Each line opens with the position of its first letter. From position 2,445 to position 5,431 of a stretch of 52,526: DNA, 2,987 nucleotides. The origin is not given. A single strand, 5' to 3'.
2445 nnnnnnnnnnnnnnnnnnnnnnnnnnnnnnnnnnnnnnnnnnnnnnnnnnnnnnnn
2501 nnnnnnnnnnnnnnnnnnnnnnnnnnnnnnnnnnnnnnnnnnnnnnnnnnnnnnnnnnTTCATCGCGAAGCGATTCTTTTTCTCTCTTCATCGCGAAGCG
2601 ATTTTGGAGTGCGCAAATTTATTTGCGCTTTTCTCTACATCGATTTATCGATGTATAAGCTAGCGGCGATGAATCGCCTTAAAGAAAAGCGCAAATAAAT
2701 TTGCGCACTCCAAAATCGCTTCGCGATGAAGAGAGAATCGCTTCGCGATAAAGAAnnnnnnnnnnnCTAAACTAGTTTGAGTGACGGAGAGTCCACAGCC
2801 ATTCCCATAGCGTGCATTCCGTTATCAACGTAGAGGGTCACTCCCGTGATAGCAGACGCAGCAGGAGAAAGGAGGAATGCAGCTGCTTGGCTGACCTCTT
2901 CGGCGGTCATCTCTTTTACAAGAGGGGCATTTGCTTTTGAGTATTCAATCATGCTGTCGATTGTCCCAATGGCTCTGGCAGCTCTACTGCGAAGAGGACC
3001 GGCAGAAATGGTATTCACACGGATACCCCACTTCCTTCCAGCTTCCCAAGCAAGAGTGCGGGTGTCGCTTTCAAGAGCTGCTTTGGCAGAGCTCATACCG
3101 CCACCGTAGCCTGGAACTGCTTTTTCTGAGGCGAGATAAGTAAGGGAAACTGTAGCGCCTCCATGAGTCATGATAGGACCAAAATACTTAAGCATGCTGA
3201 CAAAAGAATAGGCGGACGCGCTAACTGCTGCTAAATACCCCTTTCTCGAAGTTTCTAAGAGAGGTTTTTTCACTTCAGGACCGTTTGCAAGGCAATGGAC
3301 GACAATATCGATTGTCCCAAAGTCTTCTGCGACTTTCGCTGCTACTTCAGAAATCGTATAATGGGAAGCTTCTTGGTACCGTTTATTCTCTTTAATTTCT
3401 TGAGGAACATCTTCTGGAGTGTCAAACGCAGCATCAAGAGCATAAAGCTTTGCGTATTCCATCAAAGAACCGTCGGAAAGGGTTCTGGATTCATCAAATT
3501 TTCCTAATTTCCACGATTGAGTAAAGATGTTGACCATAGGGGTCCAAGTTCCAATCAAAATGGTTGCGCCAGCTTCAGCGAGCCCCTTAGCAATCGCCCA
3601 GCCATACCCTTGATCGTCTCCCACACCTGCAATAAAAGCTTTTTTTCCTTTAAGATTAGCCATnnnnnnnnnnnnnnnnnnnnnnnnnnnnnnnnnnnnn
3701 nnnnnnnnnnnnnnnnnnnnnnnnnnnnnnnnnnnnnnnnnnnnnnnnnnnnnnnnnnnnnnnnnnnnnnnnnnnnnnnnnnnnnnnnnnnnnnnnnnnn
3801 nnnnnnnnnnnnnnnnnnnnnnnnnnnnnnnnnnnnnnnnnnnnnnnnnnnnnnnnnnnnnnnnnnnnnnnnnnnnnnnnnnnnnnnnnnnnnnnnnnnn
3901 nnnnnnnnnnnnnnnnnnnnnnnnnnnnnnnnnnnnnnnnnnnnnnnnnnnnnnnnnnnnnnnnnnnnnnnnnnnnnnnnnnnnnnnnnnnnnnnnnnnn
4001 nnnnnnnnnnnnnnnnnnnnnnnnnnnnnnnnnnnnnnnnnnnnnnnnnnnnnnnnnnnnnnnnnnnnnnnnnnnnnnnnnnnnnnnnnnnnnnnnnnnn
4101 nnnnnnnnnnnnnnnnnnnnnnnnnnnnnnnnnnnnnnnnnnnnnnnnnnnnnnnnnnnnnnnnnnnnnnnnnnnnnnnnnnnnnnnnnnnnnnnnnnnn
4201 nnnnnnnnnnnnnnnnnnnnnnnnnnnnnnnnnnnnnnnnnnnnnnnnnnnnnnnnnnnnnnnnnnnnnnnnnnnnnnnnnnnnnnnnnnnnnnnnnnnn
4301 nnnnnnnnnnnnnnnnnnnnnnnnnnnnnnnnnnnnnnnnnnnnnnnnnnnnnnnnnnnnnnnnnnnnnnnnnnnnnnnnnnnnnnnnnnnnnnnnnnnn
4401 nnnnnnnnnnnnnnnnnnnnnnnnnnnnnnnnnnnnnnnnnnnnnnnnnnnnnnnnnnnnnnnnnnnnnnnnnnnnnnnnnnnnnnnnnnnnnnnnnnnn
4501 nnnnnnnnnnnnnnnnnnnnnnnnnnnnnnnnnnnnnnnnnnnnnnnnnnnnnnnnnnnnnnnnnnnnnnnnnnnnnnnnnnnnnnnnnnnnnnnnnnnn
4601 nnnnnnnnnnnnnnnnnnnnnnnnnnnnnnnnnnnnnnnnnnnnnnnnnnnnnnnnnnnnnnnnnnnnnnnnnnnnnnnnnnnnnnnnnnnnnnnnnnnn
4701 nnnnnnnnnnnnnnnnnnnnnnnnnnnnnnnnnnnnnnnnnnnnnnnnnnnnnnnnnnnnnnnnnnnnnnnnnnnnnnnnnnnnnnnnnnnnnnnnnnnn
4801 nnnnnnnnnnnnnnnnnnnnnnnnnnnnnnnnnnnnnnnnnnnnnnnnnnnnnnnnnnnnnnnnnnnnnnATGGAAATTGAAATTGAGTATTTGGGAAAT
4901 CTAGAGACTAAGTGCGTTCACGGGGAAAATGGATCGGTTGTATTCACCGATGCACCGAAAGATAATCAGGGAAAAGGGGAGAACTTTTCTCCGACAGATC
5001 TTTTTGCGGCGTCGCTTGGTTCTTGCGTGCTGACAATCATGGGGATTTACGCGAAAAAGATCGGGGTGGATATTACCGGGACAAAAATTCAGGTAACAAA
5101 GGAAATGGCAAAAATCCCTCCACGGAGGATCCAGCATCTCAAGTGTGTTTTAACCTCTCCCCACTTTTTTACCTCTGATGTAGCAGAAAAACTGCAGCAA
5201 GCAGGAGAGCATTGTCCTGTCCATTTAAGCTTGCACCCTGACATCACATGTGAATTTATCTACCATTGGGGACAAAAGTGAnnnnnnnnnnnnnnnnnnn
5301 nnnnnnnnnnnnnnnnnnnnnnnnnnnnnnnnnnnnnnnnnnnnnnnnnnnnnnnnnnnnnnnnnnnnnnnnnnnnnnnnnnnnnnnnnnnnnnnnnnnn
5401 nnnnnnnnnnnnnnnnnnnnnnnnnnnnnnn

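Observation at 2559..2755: Family A: ~190-bp palindrome with variable hairpin-module number, found only at convergent gene junctions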

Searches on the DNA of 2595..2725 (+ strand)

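Call 84: search_dna_similar(query=window:2595-2725:+, collection=plasmids, mode=distant, max_evalue=0.001, max_rows=10)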
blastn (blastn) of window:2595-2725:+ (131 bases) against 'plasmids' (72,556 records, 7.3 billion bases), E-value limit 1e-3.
No match.

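Call 85: search_dna_similar(query=window:2595-2725:+, collection=phages, mode=distant, max_evalue=0.001, max_rows=10)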
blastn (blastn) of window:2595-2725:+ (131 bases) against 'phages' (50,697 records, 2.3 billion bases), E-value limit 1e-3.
No match.

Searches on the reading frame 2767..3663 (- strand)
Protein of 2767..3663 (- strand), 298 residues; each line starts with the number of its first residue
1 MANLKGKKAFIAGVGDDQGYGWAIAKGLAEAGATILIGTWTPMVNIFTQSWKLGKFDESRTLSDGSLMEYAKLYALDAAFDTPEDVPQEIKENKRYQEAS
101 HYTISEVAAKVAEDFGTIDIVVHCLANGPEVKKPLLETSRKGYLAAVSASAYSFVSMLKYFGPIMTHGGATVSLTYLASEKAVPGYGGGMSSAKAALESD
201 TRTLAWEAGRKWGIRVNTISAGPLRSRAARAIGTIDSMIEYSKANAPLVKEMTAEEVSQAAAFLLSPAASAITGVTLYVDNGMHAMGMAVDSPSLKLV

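Call 16: find_encoding_contigs(protein=window:2767-3663:-, flank=6000, max_places=8)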
Protein window:2767-3663:- (298 aa): 1 contig read that carries it; 1 place shown.
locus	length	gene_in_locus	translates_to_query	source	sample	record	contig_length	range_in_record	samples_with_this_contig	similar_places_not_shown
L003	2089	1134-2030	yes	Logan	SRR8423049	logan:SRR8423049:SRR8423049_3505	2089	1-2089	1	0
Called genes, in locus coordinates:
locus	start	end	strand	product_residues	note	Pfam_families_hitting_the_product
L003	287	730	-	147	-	-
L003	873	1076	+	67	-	-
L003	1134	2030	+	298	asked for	PF00106:adh_short, PF13561:adh_short_C2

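Call 18: search_protein_families(library=ncbifam, proteins=[window:2767-3663:-])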
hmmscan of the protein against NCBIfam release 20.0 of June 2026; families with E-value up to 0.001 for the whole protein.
window:2767-3663:- (298 aa): 152 families (the best 25 are shown)
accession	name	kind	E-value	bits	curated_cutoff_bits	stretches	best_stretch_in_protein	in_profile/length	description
NF004957.0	PRK06300.1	equivalog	1.2e-157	523.8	356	1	3-294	5-296/299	enoyl-[acyl-carrier-protein] reductase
NF005615.0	PRK07370.1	equivalog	4.5e-53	180.1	391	2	102-288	73-259/259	enoyl-ACP reductase FabI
NF005717.0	PRK07533.1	equivalog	4e-50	170.9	337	1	103-286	75-258/259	enoyl-ACP reductase FabI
NF006266.0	PRK08415.1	equivalog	2.5e-47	161.5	441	1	101-290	67-256/274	enoyl-ACP reductase FabI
NF006369.1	PRK08594.1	equivalog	4.1e-46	157.5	370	1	102-286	71-255/256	enoyl-ACP reductase FabI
NF006019.0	PRK08159.1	equivalog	9.3e-44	149.6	452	1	100-296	71-268/272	enoyl-ACP reductase FabI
NF005078.0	PRK06505.1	equivalog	3.3e-41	141.2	446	1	103-289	71-257/271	enoyl-ACP reductase FabI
NF004748.0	PRK06079.1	equivalog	8e-41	139.9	362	1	99-285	65-251/252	enoyl-ACP reductase FabI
NF005908.0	PRK07889.1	equivalog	4.1e-38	131.6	299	1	103-288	71-256/256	enoyl-ACP reductase FabI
NF005422.0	PRK06997.1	equivalog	2.1e-34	119.1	440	1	100-289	67-257/262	enoyl-ACP reductase FabI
NF005145.0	PRK06603.1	equivalog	2.7e-34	118.8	456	1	102-288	71-257/260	enoyl-ACP reductase FabI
NF006428.0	PRK08690.1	equivalog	9.7e-32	110.2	462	1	98-286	65-255/261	enoyl-ACP reductase FabI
NF005938.0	PRK07984.1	equivalog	1.8e-30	106.1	477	1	103-288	70-256/262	enoyl-ACP reductase FabI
NF005975.0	PRK08063.1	equivalog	9.2e-26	90.6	328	1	101-284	66-247/250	enoyl-[acyl-carrier-protein] reductase FabL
NF040631.2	InhA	exception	4e-24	85.5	430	1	103-282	68-257/257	NADH-dependent enoyl-ACP reductase InhA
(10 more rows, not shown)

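Call 28: find_homologous_proteins(query=window:2767-3663:-, max_evalue=1e-60)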
Query window:2767-3663:- (298 aa): 7989 proteins with E <= 1e-60 among 8000 candidates; the best 120 are listed.
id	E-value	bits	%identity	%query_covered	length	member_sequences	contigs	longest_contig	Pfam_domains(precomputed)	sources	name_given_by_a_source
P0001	4.0e-190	648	100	100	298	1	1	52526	PF13561.13,PF00106.32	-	-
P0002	3.0e-173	593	92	99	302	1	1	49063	PF13561.13,PF00106.32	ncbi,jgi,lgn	-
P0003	6.6e-161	552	85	99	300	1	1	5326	PF13561.13,PF00106.32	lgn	-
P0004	1.9e-160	551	86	99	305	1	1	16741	PF13561.13,PF00106.32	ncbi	-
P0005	1.1e-159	548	83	99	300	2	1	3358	PF13561.13,PF00106.32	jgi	jgi:enoyl-[acyl-carrier protein] reductase I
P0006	1.8e-159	548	86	99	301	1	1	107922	PF13561.13,PF00106.32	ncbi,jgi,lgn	-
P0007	1.0e-158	545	83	99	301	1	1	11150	PF13561.13,PF00106.32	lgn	-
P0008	1.2e-158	545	84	98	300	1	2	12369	PF12241.15,PF13561.13,PF00106.32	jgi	jgi:enoyl-[acyl-carrier protein] reductase I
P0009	3.4e-158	544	85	97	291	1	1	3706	PF13561.13,PF00106.32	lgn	-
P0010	1.1e-157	542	82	99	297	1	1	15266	PF13561.13,PF00106.32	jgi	jgi:enoyl-[acyl-carrier protein] reductase I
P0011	9.5e-157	539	84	99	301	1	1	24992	PF13561.13,PF00106.32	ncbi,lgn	-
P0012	1.8e-156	538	82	99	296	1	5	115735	PF13561.13,PF00106.32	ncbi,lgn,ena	-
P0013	2.1e-156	538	81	99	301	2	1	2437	PF13561.13,PF00106.32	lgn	-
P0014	2.7e-156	537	83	99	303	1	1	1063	PF13561.13,PF00106.32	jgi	-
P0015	3.0e-156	537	82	99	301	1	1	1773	PF12241.15,PF13561.13,PF00106.32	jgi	jgi:enoyl-[acyl-carrier protein] reductase I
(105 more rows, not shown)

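Call 29: find_encoding_contigs(protein=P0002, flank=10000, max_places=3)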
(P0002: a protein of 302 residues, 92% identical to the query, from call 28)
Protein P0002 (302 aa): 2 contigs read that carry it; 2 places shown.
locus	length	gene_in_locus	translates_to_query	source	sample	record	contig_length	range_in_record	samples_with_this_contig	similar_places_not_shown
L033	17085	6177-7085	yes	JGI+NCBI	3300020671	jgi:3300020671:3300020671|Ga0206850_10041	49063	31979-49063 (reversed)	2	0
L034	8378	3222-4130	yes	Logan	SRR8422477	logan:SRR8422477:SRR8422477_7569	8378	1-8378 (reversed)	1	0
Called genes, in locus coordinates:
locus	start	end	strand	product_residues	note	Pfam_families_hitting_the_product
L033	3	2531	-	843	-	?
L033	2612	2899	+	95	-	-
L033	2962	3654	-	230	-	PF00590:TP_methylase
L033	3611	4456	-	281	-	-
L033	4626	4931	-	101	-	-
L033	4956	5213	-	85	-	-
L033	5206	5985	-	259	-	-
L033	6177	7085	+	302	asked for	PF00106:adh_short, PF13561:adh_short_C2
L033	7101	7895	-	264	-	-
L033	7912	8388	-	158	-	-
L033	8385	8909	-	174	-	PF00106:adh_short, PF13561:adh_short_C2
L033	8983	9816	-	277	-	PF08282:Hydrolase_3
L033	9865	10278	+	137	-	PF04347:FliO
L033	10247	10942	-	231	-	-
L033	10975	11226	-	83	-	-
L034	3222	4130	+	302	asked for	PF00106:adh_short, PF13561:adh_short_C2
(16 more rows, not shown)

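Call 30: find_encoding_contigs(protein=P0006, flank=10000, max_places=3)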
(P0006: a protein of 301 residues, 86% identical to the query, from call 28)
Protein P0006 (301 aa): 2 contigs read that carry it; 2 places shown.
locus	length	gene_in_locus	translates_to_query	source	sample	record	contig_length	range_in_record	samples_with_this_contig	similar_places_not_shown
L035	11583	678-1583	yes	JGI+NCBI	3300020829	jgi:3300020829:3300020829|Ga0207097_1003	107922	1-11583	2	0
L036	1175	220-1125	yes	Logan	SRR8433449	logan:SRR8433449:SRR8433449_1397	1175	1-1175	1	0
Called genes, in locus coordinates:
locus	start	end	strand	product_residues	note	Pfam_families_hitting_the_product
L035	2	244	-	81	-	?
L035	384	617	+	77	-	-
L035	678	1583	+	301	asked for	PF00106:adh_short, PF13561:adh_short_C2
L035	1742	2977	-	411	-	-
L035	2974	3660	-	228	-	PF00106:adh_short, PF13561:adh_short_C2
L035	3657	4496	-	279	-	PF00702:Hydrolase (faint), PF05116:S6PP (faint), PF08282:Hydrolase_3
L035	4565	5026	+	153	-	PF04347:FliO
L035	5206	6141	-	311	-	-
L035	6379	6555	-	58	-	-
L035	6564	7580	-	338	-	PF12127:FloA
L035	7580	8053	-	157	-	PF01957:NfeD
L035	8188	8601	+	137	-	-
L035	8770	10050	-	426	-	PF00202:Aminotran_3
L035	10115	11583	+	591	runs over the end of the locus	PF07244:POTRA (faint), PF17243:POTRA_TamA_1 (faint), PF01103:Omp85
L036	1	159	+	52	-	?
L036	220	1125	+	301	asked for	PF00106:adh_short, PF13561:adh_short_C2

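Call 31: find_encoding_contigs(protein=P0004, flank=10000, max_places=3)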
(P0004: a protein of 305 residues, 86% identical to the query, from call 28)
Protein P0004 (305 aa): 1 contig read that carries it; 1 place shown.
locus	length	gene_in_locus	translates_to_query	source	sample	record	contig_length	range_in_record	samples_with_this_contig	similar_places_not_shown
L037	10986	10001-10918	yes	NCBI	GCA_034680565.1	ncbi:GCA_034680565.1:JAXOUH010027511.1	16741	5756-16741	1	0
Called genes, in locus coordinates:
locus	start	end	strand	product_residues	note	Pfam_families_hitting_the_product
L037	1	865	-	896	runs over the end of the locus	PF16078:2-oxogl_dehyd_N, PF00676:E1_dh, PF02779:Transket_pyr, PF16870:OxoGdeHyase_C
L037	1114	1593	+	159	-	-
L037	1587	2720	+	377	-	PF04055:Radical_SAM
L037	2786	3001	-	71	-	-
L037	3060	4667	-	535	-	-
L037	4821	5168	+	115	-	-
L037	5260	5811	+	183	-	-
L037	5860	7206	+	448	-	-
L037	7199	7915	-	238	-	PF00590:TP_methylase (weak)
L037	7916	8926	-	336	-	-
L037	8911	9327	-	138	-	PF02566:OsmC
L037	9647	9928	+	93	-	-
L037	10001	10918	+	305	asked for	PF00106:adh_short, PF13561:adh_short_C2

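Call 68: list_cluster_members(proteins=[P0002, P0006, P0004, P0121, P0131, P0012])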
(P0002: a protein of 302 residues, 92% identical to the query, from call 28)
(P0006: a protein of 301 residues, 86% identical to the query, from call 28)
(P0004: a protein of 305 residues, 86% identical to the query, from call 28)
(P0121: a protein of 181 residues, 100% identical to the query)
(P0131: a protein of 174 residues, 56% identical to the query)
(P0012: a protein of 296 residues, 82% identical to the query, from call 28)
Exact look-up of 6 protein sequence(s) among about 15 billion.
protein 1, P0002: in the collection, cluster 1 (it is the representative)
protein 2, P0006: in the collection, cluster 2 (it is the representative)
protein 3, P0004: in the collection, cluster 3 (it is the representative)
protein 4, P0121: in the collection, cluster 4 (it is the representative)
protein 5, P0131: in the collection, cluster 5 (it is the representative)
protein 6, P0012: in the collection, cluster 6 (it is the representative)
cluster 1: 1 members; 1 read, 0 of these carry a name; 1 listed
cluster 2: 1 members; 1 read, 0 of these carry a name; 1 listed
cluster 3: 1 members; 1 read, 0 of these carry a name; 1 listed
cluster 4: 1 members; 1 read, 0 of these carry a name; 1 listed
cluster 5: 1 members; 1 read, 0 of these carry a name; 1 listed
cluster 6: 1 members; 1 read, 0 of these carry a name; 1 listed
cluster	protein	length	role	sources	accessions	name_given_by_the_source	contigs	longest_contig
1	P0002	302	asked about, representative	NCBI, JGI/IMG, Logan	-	-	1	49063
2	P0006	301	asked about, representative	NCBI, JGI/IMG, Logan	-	-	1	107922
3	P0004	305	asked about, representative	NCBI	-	-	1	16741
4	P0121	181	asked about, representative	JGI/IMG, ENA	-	-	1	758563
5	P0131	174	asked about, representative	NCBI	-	-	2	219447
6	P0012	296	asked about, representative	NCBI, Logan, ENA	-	-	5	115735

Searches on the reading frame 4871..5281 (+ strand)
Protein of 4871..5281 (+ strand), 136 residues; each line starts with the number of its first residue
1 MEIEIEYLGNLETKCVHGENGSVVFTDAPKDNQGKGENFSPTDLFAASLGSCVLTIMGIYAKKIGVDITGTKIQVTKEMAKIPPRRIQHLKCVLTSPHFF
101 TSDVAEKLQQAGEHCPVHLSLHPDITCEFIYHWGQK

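Call 88: search_protein_families(library=pfam, proteins=[window:4871-5281:+], max_evalue=0.001)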
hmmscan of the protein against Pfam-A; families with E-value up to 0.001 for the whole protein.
window:4871-5281:+ (136 aa): 1 family
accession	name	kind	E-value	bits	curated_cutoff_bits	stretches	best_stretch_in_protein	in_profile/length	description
PF02566.24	OsmC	-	3.5e-14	53.5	27.5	1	34-128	1-98/100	OsmC-like protein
